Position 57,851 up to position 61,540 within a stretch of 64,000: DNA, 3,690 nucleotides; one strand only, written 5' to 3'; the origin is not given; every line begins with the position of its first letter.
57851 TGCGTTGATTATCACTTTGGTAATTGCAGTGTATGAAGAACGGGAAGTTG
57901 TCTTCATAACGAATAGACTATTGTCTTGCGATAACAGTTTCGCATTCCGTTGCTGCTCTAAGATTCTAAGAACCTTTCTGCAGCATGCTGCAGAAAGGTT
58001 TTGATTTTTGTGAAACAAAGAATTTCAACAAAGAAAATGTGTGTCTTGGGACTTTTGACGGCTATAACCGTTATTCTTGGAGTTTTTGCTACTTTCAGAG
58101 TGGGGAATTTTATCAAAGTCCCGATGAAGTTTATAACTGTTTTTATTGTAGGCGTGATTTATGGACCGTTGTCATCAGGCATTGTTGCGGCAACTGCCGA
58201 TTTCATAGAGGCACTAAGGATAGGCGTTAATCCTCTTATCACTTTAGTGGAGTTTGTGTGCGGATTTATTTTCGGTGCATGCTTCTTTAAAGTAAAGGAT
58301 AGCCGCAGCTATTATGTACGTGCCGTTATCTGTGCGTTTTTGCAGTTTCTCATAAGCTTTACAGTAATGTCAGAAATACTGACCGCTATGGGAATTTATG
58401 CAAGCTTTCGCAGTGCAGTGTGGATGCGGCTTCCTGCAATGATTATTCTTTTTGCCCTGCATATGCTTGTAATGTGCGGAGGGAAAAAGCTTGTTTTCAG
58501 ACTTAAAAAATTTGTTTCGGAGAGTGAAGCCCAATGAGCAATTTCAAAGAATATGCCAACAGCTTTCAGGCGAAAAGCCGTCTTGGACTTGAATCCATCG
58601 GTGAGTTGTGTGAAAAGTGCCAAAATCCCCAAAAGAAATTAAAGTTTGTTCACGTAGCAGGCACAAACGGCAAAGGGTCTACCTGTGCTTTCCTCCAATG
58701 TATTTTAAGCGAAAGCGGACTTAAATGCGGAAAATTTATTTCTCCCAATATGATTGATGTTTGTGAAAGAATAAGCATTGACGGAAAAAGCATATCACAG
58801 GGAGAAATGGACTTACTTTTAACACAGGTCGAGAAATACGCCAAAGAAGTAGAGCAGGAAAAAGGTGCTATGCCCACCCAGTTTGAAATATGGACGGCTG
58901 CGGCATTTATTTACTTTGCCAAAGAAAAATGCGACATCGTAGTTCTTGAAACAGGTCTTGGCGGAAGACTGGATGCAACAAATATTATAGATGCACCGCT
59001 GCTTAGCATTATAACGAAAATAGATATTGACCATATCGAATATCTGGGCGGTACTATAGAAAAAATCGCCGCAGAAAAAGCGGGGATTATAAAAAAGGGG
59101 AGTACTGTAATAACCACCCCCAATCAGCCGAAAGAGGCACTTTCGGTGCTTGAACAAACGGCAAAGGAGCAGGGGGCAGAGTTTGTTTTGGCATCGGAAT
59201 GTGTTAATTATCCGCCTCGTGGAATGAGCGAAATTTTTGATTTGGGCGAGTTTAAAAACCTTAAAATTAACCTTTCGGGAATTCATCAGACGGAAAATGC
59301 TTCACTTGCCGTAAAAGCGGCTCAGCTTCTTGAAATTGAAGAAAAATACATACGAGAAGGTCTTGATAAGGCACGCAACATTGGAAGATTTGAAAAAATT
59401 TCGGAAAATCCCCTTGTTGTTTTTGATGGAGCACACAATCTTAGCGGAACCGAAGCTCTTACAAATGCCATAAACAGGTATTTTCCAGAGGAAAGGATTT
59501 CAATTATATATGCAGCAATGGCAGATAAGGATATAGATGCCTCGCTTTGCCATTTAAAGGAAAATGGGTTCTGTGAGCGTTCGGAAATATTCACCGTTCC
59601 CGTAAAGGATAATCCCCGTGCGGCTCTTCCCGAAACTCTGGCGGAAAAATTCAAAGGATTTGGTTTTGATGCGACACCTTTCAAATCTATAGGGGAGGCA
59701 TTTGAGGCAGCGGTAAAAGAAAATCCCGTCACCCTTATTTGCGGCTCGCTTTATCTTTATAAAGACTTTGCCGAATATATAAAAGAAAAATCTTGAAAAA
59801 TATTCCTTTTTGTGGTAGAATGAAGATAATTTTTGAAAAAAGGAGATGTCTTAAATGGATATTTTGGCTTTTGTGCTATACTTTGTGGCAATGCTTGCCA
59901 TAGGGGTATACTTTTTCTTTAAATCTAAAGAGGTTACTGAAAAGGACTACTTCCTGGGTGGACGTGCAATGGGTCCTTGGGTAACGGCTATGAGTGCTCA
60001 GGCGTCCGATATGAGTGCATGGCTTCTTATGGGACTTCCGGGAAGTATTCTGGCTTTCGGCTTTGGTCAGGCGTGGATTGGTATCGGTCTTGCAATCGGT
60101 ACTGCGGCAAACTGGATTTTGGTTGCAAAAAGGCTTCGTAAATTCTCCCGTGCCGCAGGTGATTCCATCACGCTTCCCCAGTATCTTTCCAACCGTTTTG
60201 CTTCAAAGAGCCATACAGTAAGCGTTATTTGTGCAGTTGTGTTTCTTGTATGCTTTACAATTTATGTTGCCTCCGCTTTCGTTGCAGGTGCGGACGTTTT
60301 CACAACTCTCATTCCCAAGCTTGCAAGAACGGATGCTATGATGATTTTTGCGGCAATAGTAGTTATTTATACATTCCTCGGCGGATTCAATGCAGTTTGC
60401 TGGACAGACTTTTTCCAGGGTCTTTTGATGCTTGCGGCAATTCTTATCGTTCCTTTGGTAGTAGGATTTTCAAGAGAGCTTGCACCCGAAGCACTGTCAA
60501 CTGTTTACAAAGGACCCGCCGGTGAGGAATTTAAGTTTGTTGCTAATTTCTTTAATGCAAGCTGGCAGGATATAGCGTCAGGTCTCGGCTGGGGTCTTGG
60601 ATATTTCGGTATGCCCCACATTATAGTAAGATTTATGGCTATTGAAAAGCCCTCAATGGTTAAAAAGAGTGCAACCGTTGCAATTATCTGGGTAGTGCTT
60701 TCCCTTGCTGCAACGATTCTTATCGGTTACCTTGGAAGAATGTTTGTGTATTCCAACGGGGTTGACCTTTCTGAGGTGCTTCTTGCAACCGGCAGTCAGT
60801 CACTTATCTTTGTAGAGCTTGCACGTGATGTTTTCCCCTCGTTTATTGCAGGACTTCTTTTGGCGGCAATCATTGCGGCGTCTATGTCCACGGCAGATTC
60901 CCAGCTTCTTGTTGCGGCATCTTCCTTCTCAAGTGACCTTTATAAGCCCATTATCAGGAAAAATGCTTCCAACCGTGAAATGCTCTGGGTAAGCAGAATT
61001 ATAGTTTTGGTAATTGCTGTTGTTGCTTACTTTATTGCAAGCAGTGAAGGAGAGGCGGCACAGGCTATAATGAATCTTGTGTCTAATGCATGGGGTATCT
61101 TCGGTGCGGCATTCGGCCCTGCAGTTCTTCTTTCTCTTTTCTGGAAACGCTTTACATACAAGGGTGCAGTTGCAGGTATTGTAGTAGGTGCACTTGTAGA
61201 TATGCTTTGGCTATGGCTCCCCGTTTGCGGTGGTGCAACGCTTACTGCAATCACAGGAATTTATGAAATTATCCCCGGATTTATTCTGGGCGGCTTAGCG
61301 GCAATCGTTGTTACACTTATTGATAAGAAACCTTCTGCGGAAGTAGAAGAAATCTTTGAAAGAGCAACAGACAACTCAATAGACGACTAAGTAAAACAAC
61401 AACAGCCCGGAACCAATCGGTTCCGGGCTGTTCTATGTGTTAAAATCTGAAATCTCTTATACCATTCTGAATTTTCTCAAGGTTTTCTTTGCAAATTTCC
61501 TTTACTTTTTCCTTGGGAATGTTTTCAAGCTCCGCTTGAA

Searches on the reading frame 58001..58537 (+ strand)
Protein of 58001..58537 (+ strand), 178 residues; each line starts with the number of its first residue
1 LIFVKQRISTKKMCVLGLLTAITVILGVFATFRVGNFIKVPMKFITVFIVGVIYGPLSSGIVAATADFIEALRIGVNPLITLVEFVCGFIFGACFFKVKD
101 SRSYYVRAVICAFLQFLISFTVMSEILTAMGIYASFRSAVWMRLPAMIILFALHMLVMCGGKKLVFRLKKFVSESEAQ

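Call 89: search_protein_families(library=pfam, proteins=[window:58001-58537:+], max_evalue=0.001)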
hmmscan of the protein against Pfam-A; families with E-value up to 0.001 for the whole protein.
window:58001-58537:+ (178 aa): 2 families
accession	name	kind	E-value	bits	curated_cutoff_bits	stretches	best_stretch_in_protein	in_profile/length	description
PF12822.12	ECF_trnsprt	-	5.8e-11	43.1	30.7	1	11-157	1-164/169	ECF transporter, substrate-specific component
PF07155.17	ECF-ribofla_trS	-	8.6e-07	29.5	26.7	1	8-141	2-145/172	ECF-type riboflavin transporter, S component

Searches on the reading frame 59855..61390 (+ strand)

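Call 89: search_protein_families(library=pfam, proteins=[window:59855-61390:+], max_evalue=0.001)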
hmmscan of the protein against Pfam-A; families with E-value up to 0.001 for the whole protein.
window:59855-61390:+ (511 aa): 1 family
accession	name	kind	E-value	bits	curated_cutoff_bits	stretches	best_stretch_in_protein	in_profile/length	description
PF00474.23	SSF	-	7.5e-93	312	22.8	1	32-445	1-406/406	Sodium:solute symporter family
